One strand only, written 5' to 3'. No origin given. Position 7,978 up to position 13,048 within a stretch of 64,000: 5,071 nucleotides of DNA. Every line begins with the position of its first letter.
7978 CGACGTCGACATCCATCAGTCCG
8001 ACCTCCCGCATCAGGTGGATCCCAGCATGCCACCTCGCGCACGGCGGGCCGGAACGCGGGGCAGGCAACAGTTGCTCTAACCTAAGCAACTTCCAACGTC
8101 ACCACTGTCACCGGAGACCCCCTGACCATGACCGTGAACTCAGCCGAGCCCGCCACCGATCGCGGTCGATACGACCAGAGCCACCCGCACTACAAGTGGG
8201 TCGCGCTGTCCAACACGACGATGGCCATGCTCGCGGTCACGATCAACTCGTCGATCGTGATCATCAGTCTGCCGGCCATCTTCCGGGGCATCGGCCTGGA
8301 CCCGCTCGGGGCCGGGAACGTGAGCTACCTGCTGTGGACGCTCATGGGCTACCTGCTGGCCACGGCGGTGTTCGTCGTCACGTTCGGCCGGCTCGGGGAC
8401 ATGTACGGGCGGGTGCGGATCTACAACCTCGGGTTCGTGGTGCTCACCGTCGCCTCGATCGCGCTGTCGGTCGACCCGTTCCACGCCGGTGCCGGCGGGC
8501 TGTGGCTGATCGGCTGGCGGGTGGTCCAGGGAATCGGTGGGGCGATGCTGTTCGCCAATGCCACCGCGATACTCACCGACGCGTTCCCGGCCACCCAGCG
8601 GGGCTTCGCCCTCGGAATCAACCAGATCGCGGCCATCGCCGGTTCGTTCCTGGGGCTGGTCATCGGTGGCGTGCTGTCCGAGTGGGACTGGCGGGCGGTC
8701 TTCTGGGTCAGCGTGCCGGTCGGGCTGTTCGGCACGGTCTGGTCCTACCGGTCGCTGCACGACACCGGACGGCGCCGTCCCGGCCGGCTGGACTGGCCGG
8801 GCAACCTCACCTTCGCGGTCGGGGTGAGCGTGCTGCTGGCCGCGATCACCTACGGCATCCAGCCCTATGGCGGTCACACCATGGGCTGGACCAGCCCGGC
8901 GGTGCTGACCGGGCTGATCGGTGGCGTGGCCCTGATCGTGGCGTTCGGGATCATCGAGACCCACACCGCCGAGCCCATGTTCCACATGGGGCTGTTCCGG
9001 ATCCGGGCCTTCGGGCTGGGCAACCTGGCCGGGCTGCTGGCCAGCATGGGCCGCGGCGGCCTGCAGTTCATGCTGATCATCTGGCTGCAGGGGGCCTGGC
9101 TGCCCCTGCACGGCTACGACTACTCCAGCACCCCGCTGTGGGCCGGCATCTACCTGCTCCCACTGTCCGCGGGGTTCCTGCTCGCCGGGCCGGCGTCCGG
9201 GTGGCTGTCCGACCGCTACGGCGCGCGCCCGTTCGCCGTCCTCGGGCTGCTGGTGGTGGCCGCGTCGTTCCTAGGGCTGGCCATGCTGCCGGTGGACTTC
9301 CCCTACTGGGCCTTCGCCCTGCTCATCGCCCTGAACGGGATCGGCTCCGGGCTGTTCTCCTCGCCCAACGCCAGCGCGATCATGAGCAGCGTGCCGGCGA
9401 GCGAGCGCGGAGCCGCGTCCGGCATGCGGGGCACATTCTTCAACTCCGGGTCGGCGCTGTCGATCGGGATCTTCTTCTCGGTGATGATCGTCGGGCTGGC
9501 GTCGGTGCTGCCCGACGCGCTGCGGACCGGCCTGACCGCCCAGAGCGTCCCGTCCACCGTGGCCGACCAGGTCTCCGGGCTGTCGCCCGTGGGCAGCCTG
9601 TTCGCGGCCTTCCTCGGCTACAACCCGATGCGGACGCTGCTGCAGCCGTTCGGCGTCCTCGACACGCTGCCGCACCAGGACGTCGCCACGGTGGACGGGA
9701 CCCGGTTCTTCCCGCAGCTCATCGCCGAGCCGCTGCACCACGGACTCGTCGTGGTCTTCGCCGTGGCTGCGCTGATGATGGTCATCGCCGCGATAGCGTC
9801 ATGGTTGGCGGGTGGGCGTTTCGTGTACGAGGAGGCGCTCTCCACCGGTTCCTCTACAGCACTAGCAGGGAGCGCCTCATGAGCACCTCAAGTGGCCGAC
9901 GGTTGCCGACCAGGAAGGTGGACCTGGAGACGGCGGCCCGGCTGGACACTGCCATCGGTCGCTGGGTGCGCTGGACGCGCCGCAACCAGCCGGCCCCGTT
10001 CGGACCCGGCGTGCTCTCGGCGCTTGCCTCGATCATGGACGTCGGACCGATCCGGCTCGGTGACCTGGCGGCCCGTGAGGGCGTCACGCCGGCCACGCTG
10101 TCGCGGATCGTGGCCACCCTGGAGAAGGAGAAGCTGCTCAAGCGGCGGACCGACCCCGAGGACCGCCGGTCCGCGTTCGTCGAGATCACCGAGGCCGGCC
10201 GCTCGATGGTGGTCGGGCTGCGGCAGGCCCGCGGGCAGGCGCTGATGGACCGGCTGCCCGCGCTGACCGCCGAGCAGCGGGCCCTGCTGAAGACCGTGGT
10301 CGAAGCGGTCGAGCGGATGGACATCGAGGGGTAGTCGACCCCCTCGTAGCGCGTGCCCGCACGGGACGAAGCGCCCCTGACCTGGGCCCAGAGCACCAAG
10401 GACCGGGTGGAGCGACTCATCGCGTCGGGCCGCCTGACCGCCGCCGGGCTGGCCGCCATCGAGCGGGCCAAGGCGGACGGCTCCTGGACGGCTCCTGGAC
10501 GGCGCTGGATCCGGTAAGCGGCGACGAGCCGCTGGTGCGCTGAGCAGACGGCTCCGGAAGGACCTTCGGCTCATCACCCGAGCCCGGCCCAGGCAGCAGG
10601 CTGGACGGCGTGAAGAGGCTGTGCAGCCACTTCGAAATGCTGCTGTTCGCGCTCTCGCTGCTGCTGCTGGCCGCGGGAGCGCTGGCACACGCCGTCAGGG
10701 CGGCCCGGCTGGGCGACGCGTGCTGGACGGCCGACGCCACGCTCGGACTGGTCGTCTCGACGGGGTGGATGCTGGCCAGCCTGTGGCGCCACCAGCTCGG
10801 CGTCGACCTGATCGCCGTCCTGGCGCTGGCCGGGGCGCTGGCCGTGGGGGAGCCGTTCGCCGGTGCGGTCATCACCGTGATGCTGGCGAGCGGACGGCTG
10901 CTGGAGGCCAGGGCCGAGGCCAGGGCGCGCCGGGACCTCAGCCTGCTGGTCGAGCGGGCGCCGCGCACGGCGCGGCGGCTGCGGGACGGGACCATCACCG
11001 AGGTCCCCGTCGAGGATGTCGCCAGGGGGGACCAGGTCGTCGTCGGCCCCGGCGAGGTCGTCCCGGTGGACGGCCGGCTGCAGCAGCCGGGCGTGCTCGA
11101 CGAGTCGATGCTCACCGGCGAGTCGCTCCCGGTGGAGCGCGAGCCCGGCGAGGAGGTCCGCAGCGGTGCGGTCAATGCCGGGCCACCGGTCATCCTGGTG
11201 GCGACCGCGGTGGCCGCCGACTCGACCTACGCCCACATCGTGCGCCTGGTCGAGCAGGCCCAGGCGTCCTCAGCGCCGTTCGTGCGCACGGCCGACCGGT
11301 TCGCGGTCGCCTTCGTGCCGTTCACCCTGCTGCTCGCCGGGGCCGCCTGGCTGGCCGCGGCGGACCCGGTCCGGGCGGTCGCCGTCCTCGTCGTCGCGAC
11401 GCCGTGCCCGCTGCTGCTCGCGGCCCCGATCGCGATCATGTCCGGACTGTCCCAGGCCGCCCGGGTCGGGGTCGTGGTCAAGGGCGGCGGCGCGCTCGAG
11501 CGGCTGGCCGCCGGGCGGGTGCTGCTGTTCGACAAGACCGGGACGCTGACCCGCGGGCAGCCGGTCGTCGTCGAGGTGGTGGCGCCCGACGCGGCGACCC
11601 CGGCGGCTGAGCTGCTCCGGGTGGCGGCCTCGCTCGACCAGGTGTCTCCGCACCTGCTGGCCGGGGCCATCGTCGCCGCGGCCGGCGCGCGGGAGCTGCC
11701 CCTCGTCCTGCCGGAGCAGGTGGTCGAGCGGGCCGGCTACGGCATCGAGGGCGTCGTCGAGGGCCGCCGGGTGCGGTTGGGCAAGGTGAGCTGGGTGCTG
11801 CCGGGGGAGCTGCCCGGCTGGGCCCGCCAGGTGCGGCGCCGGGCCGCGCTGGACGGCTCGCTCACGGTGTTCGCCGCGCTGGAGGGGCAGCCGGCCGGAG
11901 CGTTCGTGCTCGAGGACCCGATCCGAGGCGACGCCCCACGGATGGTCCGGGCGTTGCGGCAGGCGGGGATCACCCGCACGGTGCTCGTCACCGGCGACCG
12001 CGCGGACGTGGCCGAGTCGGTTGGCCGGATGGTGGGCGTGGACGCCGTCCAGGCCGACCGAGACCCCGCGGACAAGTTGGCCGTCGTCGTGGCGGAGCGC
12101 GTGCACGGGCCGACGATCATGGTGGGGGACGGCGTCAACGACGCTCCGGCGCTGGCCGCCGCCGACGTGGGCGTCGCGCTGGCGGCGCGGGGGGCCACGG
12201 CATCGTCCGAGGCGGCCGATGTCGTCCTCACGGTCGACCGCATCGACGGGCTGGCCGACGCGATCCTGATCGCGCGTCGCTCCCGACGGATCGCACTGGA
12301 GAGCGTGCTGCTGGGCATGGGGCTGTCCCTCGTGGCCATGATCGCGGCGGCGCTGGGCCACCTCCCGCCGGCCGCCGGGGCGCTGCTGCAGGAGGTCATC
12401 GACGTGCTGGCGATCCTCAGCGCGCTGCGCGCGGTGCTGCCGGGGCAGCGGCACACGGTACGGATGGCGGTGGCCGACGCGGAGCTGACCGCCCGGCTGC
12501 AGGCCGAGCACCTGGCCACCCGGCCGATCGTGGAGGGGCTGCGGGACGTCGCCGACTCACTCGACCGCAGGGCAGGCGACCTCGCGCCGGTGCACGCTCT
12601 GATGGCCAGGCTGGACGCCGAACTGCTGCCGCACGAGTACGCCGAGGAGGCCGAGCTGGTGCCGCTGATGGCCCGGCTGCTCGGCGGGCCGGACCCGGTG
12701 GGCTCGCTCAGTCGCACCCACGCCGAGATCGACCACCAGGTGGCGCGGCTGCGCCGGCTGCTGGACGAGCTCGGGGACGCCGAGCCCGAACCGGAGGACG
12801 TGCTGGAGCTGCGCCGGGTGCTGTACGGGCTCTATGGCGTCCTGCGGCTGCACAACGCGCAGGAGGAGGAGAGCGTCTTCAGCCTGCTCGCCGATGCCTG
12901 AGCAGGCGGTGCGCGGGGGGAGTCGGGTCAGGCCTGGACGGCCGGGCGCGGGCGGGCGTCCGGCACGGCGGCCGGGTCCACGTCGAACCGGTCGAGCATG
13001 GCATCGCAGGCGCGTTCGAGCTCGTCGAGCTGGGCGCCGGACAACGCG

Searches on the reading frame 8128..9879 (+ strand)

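Call 62: search_protein_families(library=pfam, proteins=[window:8128-9879:+], max_evalue=0.00001)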
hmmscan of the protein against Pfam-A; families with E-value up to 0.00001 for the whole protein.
window:8128-9879:+ (584 aa): 1 family
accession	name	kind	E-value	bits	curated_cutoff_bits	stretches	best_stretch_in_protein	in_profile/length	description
PF07690.21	MFS_1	-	2.3e-40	139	33.4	2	32-283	3-264/347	Major Facilitator Superfamily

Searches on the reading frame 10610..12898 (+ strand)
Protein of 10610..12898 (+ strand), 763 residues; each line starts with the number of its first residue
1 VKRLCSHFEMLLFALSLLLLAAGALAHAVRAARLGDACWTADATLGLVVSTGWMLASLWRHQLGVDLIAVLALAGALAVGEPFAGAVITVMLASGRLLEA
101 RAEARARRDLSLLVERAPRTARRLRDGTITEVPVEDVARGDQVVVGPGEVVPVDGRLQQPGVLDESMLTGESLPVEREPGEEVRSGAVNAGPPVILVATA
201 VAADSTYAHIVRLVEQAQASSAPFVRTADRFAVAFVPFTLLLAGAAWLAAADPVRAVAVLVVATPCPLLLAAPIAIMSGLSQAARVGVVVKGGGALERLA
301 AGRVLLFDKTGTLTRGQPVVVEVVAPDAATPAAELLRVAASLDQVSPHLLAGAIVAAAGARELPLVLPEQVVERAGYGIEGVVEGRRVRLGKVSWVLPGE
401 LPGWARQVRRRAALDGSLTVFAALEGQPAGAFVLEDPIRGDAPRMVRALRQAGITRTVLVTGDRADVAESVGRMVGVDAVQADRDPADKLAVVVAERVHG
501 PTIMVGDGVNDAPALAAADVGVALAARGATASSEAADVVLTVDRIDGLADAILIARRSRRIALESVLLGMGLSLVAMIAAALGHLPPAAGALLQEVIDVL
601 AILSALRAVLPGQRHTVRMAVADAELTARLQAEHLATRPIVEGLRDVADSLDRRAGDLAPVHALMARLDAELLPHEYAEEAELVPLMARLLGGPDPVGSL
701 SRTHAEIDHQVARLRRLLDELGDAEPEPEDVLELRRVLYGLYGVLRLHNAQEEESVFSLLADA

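Call 62: search_protein_families(library=pfam, proteins=[window:10610-12898:+], max_evalue=0.00001)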
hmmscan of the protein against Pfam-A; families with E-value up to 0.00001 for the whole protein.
window:10610-12898:+ (763 aa): 3 families
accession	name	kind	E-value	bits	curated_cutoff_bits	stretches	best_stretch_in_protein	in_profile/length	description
PF00122.25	E1-E2_ATPase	-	8.3e-46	156.2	28.1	1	117-285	3-180/181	E1-E2 ATPase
PF00702.32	Hydrolase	-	1.6e-25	91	26.4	1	303-519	2-191/191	haloacid dehalogenase-like hydrolase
PF01814.28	Hemerythrin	-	2.6e-14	54.2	25.3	1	627-760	3-127/127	Hemerythrin HHE cation binding domain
